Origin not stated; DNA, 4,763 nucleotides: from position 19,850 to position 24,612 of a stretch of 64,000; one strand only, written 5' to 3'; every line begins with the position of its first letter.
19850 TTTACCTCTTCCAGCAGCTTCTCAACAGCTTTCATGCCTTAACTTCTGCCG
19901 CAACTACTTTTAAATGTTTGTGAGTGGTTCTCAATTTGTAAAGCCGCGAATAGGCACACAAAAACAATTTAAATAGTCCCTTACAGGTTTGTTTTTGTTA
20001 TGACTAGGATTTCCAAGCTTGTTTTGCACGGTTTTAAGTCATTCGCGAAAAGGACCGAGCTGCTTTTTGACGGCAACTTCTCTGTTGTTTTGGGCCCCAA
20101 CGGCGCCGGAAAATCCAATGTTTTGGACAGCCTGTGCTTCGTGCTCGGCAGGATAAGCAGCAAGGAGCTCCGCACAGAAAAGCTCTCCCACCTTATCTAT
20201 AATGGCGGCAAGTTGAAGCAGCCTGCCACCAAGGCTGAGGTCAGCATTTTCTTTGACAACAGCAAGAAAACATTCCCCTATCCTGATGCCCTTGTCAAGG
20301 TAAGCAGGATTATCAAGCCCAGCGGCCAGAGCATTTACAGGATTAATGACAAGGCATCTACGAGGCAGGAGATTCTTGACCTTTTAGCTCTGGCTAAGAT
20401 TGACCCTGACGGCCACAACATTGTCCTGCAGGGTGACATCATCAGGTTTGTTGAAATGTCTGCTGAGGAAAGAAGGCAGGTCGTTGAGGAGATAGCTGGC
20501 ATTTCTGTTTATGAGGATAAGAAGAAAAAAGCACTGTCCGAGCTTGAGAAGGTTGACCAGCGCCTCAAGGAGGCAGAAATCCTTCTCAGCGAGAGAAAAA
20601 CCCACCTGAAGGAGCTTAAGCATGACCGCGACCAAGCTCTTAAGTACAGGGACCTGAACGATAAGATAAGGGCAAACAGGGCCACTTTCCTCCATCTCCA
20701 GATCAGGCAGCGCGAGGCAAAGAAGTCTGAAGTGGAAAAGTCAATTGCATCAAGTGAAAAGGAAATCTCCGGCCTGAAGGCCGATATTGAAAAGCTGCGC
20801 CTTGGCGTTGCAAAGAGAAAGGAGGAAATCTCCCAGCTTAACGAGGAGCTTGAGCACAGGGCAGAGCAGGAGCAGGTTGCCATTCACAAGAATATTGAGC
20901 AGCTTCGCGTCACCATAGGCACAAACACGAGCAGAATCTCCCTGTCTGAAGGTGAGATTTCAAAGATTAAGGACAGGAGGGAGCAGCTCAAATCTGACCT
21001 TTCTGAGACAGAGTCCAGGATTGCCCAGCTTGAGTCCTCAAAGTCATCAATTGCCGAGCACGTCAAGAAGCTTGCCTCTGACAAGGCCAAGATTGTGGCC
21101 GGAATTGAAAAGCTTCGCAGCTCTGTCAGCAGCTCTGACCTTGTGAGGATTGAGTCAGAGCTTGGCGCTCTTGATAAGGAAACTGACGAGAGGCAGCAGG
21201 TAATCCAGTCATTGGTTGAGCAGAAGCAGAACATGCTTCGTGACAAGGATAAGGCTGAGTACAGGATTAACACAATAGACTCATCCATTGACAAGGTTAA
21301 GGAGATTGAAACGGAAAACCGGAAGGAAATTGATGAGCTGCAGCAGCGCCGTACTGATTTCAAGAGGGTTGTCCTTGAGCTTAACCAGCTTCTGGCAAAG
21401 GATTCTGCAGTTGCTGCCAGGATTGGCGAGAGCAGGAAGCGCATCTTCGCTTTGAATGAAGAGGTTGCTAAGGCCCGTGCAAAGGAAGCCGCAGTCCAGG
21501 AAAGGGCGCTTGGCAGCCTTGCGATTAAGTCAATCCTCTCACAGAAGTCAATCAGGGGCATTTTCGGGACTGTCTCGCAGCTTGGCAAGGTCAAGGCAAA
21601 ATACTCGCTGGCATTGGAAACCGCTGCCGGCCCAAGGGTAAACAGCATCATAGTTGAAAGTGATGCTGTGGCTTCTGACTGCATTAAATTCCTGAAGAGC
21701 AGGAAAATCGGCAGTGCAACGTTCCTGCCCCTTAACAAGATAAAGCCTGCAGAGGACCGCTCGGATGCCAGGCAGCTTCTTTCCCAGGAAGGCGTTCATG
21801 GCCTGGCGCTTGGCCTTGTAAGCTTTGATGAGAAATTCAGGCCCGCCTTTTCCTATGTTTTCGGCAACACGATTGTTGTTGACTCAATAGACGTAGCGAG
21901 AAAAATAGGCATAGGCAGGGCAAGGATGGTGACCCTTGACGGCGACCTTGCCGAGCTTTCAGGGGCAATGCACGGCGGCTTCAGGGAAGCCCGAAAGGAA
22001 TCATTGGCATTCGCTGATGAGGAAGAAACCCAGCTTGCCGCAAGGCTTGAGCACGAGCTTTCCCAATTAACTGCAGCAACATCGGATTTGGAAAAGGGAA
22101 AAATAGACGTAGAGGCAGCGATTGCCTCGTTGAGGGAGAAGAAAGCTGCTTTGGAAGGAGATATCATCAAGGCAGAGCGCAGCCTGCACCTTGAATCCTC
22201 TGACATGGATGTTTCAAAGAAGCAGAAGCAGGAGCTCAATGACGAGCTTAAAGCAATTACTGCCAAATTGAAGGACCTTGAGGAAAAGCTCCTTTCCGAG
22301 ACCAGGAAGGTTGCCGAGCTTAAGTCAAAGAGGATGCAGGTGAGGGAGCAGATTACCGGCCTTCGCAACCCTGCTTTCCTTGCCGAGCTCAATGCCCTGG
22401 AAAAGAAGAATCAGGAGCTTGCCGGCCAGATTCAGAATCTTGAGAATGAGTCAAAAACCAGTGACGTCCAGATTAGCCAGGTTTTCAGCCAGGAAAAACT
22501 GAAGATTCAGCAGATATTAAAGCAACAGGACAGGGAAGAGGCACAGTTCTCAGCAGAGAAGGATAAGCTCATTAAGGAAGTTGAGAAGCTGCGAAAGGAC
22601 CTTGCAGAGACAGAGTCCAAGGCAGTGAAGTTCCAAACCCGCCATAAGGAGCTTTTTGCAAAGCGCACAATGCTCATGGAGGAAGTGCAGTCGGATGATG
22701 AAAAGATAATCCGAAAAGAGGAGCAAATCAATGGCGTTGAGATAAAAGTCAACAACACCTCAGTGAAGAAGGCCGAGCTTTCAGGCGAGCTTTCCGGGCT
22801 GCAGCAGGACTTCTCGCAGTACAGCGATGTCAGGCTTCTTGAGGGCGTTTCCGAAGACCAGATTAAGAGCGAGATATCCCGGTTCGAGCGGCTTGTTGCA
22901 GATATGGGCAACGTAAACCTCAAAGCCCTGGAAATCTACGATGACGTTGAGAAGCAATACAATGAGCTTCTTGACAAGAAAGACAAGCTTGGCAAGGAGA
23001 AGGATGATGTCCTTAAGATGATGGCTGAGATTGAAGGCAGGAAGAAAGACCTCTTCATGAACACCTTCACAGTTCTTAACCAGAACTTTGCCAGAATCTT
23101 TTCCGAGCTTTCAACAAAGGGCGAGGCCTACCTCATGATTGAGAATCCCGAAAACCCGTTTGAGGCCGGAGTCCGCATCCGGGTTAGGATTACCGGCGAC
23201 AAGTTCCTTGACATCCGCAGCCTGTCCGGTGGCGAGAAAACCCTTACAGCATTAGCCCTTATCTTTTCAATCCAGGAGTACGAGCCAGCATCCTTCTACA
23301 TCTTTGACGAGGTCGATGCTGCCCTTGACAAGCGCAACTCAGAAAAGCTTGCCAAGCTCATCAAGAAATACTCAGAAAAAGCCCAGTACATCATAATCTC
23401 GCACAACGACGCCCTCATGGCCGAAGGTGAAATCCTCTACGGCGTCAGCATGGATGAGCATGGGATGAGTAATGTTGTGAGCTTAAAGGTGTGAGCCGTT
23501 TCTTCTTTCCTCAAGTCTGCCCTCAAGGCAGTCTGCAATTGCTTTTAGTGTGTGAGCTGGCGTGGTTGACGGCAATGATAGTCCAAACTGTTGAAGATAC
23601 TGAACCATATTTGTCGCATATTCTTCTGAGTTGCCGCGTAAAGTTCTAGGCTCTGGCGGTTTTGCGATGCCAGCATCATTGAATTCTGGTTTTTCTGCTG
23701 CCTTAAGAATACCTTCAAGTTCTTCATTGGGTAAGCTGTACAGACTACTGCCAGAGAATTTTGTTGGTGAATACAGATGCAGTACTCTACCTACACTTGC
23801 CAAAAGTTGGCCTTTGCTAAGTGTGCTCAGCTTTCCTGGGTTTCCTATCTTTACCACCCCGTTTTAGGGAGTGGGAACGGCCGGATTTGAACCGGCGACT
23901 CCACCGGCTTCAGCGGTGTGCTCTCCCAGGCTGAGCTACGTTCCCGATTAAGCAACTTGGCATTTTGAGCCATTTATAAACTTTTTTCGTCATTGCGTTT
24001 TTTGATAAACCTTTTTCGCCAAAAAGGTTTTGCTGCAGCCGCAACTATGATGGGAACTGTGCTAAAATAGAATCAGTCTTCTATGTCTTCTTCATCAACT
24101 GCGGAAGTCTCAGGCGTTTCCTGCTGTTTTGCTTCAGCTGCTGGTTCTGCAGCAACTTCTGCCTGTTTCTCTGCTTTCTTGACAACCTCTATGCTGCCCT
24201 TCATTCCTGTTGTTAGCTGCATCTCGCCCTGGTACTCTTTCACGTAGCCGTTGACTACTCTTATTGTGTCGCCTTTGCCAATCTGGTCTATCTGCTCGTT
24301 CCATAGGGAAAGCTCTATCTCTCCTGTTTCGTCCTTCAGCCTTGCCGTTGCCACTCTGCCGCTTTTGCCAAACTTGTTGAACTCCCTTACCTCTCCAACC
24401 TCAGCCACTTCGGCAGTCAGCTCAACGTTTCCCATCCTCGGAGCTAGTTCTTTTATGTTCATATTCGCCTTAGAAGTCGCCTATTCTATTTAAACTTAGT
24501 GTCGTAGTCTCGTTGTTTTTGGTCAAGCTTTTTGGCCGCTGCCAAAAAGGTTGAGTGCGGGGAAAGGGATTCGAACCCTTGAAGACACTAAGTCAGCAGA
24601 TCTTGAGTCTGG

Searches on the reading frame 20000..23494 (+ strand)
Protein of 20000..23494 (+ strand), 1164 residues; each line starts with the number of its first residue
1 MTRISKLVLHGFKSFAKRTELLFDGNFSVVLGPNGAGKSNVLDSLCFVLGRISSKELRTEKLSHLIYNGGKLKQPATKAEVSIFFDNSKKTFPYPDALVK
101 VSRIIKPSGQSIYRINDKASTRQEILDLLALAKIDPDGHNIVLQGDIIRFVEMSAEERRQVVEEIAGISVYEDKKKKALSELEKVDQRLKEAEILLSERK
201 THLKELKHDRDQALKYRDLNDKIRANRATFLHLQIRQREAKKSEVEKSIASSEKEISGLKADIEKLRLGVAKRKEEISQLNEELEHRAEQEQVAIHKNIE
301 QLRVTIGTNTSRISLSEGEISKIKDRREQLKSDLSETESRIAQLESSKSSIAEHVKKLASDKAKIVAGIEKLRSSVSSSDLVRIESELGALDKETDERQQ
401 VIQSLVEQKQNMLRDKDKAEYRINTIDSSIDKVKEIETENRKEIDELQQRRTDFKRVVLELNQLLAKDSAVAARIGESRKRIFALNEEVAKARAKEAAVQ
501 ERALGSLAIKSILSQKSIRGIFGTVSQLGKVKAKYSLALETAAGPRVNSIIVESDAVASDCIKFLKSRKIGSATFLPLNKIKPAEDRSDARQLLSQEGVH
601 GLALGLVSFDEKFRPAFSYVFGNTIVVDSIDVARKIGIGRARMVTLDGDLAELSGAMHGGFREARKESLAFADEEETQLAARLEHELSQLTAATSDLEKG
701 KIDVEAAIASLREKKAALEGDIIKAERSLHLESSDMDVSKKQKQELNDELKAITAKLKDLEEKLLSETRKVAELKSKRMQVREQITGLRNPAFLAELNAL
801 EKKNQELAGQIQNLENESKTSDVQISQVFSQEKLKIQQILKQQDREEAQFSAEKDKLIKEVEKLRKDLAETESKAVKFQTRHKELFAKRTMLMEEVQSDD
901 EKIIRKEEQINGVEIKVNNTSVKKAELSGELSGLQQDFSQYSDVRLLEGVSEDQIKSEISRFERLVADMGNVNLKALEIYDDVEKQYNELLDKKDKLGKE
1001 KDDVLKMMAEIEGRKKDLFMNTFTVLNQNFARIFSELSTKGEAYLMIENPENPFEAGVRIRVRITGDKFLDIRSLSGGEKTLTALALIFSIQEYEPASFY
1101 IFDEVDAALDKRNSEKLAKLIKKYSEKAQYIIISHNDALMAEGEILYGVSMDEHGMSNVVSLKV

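Call 81: search_protein_families(library=pfam, proteins=[window:20000-23494:+], max_evalue=0.0001)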
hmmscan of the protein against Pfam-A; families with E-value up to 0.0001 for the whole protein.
window:20000-23494:+ (1164 aa): 5 families
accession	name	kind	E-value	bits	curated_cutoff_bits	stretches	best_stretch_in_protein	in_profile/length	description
PF02463.25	SMC_N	-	7.1e-59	199.3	40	1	4-1157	2-219/220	RecF/RecN/SMC N terminal domain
PF06470.18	SMC_hinge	-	3.6e-33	114.8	22.5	1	519-636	2-115/116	SMC proteins Flexible Hinge Domain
PF13476.12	AAA_23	-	7.2e-13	50.1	27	1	6-256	1-200/201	AAA domain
PF13304.12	AAA_21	-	2.1e-10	41.6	27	1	1039-1141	220-304/304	AAA domain, putative AbiEii toxin, Type IV TA system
PF13175.12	AAA_15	-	5.9e-05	23.3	32.1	1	4-353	3-270/374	AAA ATPase domain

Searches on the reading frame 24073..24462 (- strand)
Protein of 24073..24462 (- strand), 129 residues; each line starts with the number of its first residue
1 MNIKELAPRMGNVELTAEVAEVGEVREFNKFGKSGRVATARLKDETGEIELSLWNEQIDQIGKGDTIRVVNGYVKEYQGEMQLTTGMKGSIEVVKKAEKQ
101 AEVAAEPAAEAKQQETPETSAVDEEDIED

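Call 81: search_protein_families(library=pfam, proteins=[window:24073-24462:-], max_evalue=0.0001)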
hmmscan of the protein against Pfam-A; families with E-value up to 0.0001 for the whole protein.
window:24073-24462:- (129 aa): 2 families
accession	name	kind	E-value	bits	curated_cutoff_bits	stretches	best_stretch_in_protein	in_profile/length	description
PF01336.31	tRNA_anti-codon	-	8.8e-10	38.8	27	1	22-83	4-67/75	OB-fold nucleic acid binding domain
PF21473.3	Ssb-like_OB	-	2.5e-09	37.6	24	1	14-93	9-97/97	Single-stranded DNA binding protein Ssb-like, OB fold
